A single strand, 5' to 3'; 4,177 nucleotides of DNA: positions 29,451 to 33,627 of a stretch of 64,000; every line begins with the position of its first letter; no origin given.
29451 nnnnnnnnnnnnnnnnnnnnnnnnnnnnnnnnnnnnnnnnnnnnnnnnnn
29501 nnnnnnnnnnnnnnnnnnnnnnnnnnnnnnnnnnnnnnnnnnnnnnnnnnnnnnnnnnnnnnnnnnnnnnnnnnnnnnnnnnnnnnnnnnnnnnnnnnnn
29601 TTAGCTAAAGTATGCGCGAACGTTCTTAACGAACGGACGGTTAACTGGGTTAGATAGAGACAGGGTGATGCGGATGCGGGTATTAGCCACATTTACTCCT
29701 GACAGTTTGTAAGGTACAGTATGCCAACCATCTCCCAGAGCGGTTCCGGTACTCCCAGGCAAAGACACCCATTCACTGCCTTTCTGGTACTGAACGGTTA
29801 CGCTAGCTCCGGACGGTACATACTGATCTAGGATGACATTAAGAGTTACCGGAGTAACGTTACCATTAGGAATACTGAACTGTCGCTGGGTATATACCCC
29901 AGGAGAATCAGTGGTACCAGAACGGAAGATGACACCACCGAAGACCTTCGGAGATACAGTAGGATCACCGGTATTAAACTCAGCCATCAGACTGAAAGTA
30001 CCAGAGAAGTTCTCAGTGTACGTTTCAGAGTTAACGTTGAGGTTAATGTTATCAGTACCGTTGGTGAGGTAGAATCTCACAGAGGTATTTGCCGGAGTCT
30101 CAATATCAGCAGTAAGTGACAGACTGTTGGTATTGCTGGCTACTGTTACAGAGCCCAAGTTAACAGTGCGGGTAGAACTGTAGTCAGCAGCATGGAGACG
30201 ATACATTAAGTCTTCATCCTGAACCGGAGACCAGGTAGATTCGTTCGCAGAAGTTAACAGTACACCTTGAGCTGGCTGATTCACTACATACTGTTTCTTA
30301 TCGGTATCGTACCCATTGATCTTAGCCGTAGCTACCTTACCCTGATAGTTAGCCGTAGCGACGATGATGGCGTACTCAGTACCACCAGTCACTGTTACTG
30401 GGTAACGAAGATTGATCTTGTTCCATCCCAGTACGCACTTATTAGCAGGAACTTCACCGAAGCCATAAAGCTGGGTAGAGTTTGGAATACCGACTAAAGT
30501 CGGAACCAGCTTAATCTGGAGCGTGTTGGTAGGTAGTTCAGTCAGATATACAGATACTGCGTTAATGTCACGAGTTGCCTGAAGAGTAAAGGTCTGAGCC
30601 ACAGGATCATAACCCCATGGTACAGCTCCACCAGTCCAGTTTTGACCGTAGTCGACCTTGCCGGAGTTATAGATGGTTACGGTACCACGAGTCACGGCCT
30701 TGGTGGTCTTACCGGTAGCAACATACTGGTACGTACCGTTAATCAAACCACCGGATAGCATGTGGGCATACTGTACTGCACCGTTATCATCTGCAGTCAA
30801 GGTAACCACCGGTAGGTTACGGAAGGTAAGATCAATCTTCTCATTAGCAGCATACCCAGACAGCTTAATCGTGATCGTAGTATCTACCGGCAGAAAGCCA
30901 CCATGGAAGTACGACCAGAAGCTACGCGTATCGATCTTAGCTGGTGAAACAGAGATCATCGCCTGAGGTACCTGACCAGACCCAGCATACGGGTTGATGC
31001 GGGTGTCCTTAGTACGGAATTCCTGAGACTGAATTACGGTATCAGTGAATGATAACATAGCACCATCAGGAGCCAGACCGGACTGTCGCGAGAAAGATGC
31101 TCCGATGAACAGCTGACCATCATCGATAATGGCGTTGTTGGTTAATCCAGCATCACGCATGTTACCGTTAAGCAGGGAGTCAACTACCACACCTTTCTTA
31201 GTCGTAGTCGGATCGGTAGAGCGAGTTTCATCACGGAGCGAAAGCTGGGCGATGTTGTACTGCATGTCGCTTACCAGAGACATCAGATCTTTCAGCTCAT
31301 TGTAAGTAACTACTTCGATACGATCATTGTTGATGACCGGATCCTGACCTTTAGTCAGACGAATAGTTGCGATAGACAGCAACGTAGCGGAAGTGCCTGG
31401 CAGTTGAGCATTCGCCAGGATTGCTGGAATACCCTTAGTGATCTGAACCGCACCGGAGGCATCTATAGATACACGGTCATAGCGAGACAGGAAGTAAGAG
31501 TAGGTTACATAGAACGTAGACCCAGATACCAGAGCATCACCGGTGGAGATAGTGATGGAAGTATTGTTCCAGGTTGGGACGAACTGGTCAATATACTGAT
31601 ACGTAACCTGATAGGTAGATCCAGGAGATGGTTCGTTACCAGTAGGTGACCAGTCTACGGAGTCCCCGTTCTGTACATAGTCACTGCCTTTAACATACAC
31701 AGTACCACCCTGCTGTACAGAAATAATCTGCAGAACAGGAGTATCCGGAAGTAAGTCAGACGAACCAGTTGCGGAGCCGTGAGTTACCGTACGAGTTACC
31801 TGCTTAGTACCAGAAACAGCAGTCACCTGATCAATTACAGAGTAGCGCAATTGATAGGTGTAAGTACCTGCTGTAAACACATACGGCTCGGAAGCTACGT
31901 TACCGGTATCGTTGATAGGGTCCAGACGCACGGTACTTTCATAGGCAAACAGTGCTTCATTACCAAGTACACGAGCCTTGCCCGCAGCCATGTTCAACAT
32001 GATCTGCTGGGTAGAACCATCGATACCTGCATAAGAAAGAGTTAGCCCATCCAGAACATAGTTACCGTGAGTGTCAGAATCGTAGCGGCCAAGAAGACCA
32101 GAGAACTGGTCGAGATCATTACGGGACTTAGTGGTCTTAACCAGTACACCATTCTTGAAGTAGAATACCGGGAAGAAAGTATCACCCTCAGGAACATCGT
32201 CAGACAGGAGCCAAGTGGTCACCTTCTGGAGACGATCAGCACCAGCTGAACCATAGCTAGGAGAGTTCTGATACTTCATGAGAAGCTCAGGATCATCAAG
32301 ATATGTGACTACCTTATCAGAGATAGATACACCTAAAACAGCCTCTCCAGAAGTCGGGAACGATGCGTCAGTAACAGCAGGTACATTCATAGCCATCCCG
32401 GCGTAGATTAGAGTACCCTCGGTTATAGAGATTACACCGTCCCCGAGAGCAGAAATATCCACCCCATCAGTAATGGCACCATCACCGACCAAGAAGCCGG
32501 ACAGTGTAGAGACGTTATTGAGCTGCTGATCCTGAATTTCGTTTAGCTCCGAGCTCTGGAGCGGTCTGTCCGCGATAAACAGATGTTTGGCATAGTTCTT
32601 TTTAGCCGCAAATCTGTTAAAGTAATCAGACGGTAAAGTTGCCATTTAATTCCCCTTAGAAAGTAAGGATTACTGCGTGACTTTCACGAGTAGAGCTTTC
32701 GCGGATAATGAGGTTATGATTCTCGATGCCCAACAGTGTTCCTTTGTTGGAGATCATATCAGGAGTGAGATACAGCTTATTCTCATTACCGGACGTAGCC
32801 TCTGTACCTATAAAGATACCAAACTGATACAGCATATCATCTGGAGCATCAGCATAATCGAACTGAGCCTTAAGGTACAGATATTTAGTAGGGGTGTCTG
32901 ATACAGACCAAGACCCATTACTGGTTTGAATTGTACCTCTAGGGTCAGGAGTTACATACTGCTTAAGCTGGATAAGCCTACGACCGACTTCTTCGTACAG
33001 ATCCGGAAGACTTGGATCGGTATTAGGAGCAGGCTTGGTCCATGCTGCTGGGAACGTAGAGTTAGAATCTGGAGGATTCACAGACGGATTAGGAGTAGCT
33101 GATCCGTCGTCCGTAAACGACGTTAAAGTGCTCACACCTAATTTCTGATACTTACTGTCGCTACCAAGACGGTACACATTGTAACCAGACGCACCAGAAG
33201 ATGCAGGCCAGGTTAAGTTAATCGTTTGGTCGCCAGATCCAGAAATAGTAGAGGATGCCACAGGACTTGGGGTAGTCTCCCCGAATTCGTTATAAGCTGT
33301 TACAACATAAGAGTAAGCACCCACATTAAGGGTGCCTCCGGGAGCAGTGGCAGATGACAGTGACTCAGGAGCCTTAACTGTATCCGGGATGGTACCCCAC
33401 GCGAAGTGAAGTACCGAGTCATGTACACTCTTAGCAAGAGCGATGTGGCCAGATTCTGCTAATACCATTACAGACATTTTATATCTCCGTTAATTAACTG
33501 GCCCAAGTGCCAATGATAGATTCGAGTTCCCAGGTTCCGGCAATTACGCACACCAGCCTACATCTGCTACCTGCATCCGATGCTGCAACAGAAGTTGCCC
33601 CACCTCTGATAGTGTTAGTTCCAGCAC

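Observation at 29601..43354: Seven consecutive fibre/tailspike genes with mosaic, AT-rich composition: multi-receptor adsorption apparatus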

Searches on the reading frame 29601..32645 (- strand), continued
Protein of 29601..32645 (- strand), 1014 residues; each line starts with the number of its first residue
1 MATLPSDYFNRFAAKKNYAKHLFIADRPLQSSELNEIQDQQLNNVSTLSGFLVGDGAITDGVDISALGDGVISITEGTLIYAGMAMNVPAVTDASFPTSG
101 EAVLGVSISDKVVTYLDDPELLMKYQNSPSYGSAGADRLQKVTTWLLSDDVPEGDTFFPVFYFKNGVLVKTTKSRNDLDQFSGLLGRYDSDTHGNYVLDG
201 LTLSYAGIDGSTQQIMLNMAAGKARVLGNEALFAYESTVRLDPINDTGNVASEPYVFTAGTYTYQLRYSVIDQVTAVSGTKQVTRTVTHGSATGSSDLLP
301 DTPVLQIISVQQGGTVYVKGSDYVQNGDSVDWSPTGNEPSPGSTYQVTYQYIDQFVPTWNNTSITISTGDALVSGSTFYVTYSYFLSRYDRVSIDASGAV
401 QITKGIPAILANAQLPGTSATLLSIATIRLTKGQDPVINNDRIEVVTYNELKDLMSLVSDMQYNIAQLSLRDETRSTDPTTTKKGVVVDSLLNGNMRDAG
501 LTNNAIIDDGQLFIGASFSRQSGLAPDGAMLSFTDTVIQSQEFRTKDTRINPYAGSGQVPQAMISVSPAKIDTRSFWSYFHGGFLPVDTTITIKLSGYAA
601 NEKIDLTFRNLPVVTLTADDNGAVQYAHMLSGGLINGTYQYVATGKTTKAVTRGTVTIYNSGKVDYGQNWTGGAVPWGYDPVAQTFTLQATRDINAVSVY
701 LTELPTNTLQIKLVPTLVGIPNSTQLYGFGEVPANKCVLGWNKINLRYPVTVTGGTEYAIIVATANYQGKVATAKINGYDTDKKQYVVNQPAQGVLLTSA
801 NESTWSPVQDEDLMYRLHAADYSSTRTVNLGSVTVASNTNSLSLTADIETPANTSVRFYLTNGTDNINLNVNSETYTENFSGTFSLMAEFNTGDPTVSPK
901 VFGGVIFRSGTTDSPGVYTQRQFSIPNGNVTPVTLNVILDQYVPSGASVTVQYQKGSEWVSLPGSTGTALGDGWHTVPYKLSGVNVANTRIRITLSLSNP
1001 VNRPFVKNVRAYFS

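Call 96: search_protein_families(library=pfam, proteins=[L011:8548-13386:+, L011:2173-4269:+, L011:4371-6614:+, L011:6662-8452:+], max_evalue=0.001)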
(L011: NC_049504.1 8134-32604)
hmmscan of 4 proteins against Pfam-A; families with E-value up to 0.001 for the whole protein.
L011:8548-13386:+ (1612 aa): 1 family
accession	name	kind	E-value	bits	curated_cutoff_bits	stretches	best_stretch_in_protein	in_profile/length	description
PF16075.10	DUF4815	-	5.7e-61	206.9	30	3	582-930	276-566/570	Domain of unknown function (DUF4815)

L011:2173-4269:+ (698 aa): 2 families
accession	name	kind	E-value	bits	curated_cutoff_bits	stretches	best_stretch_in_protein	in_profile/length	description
PF09251.16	PhageP22-tail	-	4.4e-106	355.9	25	1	161-697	2-550/552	Salmonella phage P22 tail-spike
PF18668.6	Tail_spike_N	-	3.6e-26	91.5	25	1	90-155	2-70/70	Tail spike TSP1/Gp66 receptor binding N-terminal domain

L011:4371-6614:+ (747 aa): 0 families

L011:6662-8452:+ (596 aa): 1 family
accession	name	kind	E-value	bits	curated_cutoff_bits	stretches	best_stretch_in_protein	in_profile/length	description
PF18668.6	Tail_spike_N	-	7.3e-07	29.6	25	1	90-139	4-56/70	Tail spike TSP1/Gp66 receptor binding N-terminal domain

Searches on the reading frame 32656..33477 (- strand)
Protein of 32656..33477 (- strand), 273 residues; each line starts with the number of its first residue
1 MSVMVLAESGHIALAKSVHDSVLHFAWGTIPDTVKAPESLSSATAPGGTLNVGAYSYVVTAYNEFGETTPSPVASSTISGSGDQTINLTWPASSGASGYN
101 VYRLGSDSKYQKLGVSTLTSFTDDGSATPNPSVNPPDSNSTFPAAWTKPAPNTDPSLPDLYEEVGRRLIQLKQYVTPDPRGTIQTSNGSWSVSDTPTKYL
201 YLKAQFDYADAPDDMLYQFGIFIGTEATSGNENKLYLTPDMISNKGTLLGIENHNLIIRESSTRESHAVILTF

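Call 5: search_protein_families(library=pfam, proteins=[window:32656-33477:-], max_evalue=0.01)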
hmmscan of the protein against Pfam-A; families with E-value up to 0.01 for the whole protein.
window:32656-33477:- (273 aa): 1 family
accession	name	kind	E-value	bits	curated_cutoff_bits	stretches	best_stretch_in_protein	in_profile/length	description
PF25691.1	BW3TFN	-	9.4e-28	97.8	27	1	146-273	33-174/174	Baseplate wedge 3 tail fiber network component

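Call 6: search_protein_families(library=phrogs, proteins=[window:32656-33477:-], max_evalue=0.001)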
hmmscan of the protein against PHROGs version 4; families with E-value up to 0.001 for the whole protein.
window:32656-33477:- (273 aa): 2 families
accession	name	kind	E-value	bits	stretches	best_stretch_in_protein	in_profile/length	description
phrog_1394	-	head and packaging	2.1e-24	87.5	1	5-273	3-173/173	virion structural protein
phrog_19622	-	other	1.2e-12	48.1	1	35-137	275-379/524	esterase/lipase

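Call 17: search_solved_structures(query=window:32656-33477:-, max_evalue=0.01)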
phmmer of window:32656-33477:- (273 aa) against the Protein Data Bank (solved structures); distinct sequences matched with E-value up to 0.01: 1.
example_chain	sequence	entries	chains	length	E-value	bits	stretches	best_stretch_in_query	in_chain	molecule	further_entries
3mpc_A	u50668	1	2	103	0.00075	22.1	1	72-129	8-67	Fn3-like protein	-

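Call 41: find_related_loci(query=window:32656-33477:-, collection=viral_contigs, flank=10000)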
Query window:32656-33477:- (273 aa) in viral_contigs; peptide patterns used: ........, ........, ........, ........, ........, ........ (x = any residue, [..] = any of these).
8 stretches matched a pattern; 1 encode a relative of the query (tblastn E <= 1e-3); 1 distinct loci.
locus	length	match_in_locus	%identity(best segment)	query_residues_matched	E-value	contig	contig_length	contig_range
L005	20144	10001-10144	46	57-102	1e-5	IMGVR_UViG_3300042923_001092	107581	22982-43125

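Call 45: search_protein_families(library=ncbifam, proteins=[window:32656-33477:-], max_evalue=0.01)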
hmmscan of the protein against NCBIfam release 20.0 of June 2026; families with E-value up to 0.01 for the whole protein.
window:32656-33477:- (273 aa): 0 families
